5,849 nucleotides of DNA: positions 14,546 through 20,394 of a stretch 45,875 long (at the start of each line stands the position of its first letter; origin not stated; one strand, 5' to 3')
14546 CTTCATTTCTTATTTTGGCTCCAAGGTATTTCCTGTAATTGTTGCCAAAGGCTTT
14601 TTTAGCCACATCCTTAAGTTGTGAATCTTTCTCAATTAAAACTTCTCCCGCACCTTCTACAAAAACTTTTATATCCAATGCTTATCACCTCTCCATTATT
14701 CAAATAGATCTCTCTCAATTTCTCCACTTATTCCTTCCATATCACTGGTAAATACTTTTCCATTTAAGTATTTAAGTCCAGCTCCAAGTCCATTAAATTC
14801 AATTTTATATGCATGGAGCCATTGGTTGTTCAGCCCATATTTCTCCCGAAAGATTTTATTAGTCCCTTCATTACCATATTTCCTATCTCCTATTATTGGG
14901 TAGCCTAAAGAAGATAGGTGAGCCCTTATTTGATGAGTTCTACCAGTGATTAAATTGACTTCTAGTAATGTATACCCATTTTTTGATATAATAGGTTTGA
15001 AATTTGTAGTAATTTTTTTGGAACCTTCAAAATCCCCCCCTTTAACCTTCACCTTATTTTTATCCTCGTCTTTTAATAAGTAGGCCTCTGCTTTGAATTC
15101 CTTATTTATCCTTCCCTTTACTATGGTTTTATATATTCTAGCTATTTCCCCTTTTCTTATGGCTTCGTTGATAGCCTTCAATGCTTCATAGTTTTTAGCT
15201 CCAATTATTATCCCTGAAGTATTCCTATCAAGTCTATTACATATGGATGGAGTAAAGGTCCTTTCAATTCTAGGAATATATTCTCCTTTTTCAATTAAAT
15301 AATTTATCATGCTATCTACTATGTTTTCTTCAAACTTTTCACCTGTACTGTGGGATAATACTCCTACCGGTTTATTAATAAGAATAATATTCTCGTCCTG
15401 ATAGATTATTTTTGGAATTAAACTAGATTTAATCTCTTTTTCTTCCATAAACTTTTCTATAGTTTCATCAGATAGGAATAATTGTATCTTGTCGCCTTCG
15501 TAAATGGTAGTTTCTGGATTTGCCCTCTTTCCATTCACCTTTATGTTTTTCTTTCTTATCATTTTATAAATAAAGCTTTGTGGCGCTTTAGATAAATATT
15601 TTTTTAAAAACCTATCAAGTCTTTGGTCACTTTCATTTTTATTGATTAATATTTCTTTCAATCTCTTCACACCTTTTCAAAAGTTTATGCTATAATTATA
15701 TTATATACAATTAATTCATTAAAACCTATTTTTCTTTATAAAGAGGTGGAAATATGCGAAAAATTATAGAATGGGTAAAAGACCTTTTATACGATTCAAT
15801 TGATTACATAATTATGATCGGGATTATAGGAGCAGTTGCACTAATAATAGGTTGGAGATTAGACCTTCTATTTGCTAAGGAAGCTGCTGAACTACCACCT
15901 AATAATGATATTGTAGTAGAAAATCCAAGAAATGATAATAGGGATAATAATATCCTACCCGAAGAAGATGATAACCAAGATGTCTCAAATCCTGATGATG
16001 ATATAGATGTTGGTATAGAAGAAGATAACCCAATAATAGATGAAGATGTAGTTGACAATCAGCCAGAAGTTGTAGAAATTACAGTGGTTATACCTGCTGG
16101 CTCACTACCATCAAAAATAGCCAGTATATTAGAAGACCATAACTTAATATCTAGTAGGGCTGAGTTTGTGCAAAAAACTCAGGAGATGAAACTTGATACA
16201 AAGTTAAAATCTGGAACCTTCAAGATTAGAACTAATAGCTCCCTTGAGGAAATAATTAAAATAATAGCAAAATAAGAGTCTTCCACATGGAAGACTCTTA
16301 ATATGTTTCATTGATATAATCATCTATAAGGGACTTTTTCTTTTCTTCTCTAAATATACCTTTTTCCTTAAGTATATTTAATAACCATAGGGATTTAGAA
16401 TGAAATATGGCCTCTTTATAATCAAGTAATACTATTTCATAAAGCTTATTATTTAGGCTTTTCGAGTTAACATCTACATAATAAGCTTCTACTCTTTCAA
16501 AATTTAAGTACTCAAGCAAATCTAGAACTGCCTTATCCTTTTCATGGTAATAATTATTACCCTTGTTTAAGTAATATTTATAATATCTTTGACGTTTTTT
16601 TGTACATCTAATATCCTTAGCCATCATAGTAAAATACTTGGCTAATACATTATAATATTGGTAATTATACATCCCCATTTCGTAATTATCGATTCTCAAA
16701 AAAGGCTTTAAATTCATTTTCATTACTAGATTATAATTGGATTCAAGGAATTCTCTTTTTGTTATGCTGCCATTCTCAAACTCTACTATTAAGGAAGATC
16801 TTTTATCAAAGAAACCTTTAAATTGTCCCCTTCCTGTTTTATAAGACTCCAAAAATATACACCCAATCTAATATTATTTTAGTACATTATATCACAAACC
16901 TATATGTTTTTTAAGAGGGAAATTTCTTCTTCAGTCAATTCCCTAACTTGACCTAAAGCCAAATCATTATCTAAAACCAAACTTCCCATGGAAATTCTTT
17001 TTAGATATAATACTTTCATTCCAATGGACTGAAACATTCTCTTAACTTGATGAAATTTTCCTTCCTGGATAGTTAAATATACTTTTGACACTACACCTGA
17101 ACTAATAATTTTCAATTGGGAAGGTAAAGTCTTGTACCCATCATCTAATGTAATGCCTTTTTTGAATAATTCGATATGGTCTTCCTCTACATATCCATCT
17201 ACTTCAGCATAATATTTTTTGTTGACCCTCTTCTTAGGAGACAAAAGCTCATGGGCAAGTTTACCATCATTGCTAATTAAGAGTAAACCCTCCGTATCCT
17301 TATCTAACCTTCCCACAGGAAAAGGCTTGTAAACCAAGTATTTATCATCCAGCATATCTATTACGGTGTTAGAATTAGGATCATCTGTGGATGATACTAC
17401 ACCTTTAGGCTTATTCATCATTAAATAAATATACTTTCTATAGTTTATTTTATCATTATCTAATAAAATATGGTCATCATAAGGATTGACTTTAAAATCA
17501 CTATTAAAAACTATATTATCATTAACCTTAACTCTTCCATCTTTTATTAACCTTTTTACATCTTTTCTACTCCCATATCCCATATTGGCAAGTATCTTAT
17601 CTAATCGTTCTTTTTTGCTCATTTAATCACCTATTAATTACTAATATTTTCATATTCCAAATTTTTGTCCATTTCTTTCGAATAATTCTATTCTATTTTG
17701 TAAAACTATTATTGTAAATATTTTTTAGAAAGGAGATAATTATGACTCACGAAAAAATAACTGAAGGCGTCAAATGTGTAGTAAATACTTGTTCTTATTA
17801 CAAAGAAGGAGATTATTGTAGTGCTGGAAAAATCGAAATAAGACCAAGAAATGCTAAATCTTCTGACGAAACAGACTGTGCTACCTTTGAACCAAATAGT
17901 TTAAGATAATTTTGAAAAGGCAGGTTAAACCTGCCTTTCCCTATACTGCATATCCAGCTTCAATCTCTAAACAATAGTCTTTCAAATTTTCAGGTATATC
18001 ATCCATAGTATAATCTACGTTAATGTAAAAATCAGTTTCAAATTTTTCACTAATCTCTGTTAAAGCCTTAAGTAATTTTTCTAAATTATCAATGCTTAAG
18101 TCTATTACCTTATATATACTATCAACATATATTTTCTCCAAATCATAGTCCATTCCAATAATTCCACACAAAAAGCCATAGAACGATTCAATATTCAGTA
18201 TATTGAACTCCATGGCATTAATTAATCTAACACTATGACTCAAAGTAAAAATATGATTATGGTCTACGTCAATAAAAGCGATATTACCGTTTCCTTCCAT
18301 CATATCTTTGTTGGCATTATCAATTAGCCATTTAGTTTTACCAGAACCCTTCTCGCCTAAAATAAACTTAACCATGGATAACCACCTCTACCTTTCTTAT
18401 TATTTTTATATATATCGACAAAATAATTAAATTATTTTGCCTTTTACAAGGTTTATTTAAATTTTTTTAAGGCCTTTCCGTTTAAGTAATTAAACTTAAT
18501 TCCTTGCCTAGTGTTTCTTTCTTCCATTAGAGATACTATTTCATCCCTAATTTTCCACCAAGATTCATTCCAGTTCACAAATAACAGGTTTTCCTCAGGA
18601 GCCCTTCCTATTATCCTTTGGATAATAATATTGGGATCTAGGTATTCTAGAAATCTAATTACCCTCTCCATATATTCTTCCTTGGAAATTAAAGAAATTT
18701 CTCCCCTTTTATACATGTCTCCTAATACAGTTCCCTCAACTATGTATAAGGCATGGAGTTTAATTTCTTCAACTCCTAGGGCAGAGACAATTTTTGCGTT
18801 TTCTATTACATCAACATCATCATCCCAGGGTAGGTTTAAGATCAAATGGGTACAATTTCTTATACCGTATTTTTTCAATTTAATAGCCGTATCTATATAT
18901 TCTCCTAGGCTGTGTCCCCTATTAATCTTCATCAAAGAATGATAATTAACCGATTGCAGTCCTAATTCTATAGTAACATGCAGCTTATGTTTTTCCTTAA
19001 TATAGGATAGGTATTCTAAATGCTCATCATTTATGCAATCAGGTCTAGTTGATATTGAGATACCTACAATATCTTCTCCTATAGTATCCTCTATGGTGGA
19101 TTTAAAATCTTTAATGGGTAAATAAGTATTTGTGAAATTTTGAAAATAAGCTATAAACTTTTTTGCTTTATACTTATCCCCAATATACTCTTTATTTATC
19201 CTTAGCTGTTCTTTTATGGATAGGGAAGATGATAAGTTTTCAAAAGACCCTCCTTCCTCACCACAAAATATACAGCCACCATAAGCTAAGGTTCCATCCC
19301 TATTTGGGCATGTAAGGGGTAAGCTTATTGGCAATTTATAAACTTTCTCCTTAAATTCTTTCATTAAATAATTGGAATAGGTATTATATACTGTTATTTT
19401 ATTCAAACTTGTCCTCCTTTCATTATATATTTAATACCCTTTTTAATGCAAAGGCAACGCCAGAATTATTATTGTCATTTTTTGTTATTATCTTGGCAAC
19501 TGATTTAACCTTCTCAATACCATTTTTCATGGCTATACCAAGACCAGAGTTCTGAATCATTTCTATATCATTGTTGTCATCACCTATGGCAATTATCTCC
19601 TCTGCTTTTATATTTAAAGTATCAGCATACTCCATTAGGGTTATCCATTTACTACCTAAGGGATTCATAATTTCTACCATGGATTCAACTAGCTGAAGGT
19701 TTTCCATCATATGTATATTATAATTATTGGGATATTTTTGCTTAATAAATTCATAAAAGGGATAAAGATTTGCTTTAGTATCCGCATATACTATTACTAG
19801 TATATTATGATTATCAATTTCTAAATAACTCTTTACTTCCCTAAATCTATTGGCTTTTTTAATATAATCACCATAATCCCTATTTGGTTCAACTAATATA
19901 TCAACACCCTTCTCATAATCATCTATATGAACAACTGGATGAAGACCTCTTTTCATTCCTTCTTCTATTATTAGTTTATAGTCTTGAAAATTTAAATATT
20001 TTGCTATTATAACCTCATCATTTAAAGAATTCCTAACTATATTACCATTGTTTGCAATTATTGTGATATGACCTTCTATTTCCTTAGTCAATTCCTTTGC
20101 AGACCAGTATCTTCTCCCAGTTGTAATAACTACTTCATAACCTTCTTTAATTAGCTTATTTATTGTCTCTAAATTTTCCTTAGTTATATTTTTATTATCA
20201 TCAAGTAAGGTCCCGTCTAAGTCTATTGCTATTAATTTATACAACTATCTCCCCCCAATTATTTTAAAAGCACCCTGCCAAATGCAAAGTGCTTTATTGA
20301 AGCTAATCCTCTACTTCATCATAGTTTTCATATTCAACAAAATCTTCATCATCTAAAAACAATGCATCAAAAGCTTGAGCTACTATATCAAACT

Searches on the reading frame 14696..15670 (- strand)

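Call 70: search_protein_families(library=pfam, proteins=[window:14696-15670:-], max_evalue=0.00001)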
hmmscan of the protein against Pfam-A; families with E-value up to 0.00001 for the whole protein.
window:14696-15670:- (324 aa): 2 families
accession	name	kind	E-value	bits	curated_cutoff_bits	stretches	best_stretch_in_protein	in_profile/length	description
PF00849.27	PseudoU_synth_2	-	3.9e-32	112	26.8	1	94-254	1-152/152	RNA pseudouridylate synthase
PF01479.30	S4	-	1.8e-07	31.2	22.8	1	16-62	1-48/48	S4 domain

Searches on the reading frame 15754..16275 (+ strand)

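Call 71: search_protein_families(library=pfam, proteins=[window:15754-16275:+], max_evalue=0.00001)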
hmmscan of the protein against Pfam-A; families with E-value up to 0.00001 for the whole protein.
window:15754-16275:+ (173 aa): 1 family
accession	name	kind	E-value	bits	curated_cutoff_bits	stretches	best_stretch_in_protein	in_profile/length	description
PF02618.21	YceG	-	7.8e-06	26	32.4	1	111-171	1-61/275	YceG-like family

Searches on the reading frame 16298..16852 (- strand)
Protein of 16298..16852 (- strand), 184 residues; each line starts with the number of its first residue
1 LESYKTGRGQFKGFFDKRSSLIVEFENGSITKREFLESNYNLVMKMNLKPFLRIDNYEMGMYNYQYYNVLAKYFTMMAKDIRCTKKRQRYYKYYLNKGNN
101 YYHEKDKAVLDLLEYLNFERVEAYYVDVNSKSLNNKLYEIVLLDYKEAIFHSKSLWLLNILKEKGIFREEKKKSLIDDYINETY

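Call 71: search_protein_families(library=pfam, proteins=[window:16298-16852:-], max_evalue=0.00001)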
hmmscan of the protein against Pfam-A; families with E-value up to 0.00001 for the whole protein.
window:16298-16852:- (184 aa): 1 family
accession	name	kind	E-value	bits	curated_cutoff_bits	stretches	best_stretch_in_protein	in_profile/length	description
PF20353.3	DUF6648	-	1e-71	241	27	1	5-184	3-182/182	Family of unknown function (DUF6648)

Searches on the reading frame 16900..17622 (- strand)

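Call 71: search_protein_families(library=pfam, proteins=[window:16900-17622:-], max_evalue=0.00001)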
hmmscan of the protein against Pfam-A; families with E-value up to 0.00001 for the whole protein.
window:16900-17622:- (240 aa): 2 families
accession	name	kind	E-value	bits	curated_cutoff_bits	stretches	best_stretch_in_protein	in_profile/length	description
PF00849.27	PseudoU_synth_2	-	2.8e-25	89.7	26.8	1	66-199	2-152/152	RNA pseudouridylate synthase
PF01479.30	S4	-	6.6e-11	42.2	22.8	1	5-47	1-44/48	S4 domain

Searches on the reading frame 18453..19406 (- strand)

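Call 71: search_protein_families(library=pfam, proteins=[window:18453-19406:-], max_evalue=0.00001)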
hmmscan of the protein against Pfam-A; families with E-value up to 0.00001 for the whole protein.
window:18453-19406:- (317 aa): 2 families
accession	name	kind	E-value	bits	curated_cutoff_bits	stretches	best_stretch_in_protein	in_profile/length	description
PF16199.10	Radical_SAM_C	-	4.1e-26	91.3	31.9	1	213-295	2-84/85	Radical_SAM C-terminal domain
PF04055.27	Radical_SAM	-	2.4e-13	51.1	29.5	1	44-202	10-161/166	Radical SAM superfamily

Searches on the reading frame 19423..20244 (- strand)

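Call 71: search_protein_families(library=pfam, proteins=[window:19423-20244:-], max_evalue=0.00001)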
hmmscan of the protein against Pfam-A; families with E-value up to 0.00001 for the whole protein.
window:19423-20244:- (273 aa): 3 families
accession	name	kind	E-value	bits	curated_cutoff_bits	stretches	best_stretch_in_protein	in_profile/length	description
PF08282.18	Hydrolase_3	-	1.4e-50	172.9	20.9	1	5-267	1-255/255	haloacid dehalogenase-like hydrolase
PF05116.19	S6PP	-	6.4e-11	42.7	20.3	0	3-56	3-56/247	Sucrose-6F-phosphate phosphohydrolase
PF00702.32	Hydrolase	-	6.7e-09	36.9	26.4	0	2-51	1-65/191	haloacid dehalogenase-like hydrolase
